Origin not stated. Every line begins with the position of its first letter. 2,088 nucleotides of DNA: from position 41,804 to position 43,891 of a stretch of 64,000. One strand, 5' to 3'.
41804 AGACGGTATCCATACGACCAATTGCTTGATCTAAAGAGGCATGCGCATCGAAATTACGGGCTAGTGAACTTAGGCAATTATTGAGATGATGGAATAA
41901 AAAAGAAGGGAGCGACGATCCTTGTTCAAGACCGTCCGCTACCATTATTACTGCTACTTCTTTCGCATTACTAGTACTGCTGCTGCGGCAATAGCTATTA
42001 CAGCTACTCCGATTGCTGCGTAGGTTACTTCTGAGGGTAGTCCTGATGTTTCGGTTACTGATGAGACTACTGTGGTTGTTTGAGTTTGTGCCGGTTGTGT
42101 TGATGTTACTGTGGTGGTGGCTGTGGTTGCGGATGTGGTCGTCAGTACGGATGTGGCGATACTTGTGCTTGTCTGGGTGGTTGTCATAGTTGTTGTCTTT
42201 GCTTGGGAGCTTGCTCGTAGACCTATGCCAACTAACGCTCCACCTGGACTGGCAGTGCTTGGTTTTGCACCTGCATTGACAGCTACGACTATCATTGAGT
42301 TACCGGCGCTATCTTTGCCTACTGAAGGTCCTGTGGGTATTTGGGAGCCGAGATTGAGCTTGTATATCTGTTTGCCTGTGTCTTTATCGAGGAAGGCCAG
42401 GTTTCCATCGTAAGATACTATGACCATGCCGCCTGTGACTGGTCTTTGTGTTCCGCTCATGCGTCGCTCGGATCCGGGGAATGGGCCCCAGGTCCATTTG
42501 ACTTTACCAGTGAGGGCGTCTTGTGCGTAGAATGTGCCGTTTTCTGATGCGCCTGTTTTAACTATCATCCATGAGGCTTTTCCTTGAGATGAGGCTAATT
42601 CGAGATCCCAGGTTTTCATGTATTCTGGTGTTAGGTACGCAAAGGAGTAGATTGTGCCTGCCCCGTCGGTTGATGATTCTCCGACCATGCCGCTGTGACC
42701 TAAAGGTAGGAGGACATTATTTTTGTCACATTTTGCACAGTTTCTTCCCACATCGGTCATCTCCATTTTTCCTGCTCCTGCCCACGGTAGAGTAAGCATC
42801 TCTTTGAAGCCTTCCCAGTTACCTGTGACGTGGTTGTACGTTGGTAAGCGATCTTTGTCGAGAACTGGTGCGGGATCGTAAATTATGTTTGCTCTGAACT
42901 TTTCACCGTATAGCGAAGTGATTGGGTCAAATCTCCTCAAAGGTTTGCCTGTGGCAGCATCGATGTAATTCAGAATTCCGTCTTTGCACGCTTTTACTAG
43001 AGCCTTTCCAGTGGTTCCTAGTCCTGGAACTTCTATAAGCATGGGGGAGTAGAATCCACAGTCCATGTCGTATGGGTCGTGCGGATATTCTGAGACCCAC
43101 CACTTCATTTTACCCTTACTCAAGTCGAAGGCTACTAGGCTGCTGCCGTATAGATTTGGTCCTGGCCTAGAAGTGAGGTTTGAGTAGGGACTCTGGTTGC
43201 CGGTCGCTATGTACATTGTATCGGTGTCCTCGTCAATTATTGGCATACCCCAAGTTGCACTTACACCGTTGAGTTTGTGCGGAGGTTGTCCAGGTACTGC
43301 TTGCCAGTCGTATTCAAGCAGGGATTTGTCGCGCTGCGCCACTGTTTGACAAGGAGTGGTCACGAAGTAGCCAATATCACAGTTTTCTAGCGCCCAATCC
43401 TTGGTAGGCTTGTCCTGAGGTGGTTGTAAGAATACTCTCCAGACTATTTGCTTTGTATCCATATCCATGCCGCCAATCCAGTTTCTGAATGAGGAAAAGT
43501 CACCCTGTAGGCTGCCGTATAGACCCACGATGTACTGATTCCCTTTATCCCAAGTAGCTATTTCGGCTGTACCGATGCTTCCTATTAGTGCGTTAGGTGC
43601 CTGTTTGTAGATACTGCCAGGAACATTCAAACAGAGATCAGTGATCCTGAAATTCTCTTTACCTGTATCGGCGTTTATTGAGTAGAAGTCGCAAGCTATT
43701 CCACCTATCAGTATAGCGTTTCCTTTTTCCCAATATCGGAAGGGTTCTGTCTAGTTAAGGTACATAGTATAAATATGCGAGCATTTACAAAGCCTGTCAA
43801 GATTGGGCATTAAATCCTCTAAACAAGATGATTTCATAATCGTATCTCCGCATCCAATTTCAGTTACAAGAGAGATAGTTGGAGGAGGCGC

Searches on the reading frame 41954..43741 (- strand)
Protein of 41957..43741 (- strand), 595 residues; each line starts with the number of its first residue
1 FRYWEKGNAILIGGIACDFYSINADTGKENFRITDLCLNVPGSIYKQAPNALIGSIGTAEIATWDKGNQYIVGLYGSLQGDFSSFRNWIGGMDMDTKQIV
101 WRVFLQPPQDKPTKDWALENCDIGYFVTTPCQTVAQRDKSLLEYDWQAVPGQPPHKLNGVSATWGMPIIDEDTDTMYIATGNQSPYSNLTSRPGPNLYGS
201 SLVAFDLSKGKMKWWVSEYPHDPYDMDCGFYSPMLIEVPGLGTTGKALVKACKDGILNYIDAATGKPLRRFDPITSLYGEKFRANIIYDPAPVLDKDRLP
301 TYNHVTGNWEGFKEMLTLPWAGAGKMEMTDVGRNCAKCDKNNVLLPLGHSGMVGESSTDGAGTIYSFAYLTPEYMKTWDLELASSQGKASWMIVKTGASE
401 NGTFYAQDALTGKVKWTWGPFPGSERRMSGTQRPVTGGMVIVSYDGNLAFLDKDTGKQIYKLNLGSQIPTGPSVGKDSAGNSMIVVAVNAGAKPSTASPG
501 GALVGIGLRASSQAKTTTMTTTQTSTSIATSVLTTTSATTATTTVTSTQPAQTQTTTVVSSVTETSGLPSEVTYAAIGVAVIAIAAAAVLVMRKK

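Call 7: search_protein_families(library=pfam, proteins=[window:41954-43630:-], max_evalue=0.01)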
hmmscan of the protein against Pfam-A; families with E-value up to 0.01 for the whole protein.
window:41954-43630:- (558 aa): 3 families
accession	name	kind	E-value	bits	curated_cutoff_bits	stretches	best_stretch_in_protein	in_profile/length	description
PF01011.28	PQQ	-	1.5e-20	73.9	26.7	1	120-232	224-336/595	Glucose/ethanol/alcohol dehydrogenase, beta-propeller domain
PF13360.13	PQQ_2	-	3.2e-05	24.1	27.6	1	362-501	40-164/233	Outer membrane protein assembly factor BamB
PF13570.13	Beta-prop_ACSF4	-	3.8e-05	23.7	133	1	363-451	69-152/329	Beta-alanine-activating enzyme, beta-propeller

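Call 66: find_related_loci(query=window:41957-43741:-, collection=metagenome_contigs, flank=10000)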
Query window:41957-43741:- (595 aa) in metagenome_contigs; peptide patterns used: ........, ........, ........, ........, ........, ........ (x = any residue, [..] = any of these).
71 stretches matched a pattern; 8 encode a relative of the query (tblastn E <= 1e-3); 8 distinct loci.
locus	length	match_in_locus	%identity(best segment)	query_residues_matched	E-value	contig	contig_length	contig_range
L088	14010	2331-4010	39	1-595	4e-99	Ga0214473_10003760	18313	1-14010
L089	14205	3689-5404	37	1-595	1e-93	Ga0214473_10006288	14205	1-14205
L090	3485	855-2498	37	1-595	1e-93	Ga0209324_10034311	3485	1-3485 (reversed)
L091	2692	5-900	69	292-595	3e-107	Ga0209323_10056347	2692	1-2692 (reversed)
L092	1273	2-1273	34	139-593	9e-52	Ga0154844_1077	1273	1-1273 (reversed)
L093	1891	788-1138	32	153-268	5e-13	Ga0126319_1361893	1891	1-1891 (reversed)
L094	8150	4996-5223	33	399-479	6e-6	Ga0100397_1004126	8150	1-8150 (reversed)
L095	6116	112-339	35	399-479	8e-6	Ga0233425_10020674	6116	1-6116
